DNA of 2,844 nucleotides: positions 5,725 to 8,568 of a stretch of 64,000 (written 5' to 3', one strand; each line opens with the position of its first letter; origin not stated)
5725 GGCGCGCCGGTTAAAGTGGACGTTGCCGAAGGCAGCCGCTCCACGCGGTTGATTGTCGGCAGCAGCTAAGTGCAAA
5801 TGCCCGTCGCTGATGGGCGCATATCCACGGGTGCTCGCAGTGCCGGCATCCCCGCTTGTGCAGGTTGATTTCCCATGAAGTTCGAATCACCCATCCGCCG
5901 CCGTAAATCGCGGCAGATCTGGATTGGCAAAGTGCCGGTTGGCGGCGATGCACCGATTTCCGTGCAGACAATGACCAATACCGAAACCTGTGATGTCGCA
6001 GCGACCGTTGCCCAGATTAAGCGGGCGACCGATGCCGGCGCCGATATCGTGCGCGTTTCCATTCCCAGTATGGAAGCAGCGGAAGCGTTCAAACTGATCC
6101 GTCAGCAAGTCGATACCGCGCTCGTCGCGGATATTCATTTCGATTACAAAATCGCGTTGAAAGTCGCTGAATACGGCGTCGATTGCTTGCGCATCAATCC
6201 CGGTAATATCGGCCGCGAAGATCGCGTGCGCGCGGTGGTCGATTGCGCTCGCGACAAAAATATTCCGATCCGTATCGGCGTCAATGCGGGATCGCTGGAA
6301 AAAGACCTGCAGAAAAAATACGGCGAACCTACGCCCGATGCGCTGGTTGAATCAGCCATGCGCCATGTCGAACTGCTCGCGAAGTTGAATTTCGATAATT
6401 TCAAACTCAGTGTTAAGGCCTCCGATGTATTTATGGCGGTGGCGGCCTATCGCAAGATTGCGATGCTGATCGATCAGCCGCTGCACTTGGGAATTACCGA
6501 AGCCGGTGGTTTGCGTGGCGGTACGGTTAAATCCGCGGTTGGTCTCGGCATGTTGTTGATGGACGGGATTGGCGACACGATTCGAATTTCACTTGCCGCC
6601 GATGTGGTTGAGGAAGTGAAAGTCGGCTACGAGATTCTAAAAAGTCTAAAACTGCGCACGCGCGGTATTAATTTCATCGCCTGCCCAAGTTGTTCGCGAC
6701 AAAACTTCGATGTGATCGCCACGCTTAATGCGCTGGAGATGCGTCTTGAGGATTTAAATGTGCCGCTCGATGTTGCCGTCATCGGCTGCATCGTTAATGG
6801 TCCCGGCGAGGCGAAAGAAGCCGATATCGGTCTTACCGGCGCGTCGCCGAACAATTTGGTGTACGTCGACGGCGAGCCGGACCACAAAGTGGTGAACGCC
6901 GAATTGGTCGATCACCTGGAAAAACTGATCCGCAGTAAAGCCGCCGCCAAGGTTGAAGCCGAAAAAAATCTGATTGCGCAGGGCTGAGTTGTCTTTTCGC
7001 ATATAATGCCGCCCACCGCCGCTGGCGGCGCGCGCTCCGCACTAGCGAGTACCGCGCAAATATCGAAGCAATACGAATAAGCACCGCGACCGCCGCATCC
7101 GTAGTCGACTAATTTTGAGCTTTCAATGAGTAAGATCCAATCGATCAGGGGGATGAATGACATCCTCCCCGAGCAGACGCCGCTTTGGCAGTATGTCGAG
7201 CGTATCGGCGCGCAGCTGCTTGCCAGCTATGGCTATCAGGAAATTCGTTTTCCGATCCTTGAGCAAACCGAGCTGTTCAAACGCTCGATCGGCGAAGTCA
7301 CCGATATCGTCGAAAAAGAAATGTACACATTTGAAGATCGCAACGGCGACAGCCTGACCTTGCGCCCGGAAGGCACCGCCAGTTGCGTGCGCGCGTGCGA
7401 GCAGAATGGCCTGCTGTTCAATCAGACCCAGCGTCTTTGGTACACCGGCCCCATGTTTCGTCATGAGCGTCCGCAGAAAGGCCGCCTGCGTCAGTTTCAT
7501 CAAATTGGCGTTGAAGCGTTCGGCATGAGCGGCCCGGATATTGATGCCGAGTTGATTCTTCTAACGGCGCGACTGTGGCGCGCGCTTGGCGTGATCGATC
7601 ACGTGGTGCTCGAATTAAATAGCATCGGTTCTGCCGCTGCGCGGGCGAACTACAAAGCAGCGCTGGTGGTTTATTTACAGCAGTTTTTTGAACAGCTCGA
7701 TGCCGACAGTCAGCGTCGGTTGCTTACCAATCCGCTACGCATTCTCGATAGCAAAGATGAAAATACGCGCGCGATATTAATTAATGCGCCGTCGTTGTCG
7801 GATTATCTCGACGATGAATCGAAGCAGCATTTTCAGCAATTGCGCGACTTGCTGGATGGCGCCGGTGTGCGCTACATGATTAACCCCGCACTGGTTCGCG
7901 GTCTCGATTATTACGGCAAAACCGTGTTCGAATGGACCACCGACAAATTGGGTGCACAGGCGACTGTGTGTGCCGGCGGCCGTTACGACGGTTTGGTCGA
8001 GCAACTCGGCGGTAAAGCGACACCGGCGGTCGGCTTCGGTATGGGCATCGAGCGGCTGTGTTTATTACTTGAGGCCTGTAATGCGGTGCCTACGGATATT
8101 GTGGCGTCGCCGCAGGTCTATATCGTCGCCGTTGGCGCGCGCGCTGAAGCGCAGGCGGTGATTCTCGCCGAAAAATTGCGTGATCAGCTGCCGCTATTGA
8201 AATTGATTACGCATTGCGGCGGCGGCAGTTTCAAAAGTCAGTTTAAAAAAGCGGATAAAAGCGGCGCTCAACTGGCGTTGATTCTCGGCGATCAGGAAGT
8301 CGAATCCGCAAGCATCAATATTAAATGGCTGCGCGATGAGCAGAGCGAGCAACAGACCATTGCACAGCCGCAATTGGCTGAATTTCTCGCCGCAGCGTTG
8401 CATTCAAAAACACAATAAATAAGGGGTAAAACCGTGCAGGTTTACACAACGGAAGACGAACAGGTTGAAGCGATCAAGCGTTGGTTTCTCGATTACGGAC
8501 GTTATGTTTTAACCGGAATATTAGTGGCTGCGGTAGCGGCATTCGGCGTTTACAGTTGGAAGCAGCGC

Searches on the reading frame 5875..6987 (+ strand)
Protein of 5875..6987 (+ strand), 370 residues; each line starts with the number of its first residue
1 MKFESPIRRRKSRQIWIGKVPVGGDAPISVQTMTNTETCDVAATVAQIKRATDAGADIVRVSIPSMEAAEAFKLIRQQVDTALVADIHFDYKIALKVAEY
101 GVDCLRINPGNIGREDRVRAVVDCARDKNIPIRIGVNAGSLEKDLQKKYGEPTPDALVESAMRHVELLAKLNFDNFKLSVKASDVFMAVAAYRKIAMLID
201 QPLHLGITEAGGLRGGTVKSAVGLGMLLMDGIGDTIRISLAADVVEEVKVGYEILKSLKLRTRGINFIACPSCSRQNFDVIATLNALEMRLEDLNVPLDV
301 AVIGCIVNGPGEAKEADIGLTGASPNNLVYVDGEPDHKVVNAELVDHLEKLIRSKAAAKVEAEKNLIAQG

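Call 59: search_protein_families(library=pfam, proteins=[window:5875-6987:+], max_evalue=0.00001)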
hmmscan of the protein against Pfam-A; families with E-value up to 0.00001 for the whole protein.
window:5875-6987:+ (370 aa): 1 family
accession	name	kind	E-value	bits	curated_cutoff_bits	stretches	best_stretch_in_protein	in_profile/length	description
PF04551.19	GcpE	-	1.4e-145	485.1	32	1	13-353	2-342/343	GcpE protein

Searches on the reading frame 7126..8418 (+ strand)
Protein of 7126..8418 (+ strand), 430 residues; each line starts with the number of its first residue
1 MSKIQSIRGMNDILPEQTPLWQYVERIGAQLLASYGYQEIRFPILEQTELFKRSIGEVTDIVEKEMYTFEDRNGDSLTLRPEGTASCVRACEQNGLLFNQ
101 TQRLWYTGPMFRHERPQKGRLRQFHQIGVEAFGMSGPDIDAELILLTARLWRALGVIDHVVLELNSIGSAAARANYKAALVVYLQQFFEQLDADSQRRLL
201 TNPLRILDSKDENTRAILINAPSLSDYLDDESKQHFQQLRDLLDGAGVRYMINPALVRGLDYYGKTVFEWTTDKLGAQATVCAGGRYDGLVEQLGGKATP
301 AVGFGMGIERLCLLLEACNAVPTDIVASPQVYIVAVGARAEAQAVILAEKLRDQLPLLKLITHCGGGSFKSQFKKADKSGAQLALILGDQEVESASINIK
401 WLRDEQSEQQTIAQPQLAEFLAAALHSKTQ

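Call 59: search_protein_families(library=pfam, proteins=[window:7126-8418:+], max_evalue=0.00001)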
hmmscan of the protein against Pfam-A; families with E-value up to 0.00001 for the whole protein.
window:7126-8418:+ (430 aa): 3 families
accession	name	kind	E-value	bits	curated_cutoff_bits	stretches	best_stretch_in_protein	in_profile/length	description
PF13393.11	tRNA-synt_His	-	8.1e-47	160.4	25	1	9-311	1-308/308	Histidyl-tRNA synthetase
PF00587.30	tRNA-synt_2b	-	2.8e-27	96.4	29.3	1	67-315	1-175/179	tRNA synthetase class II core domain (G, H, P, S and T)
PF03129.25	HGTP_anticodon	-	1.5e-09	38.3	21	1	330-422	1-92/94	Anticodon binding domain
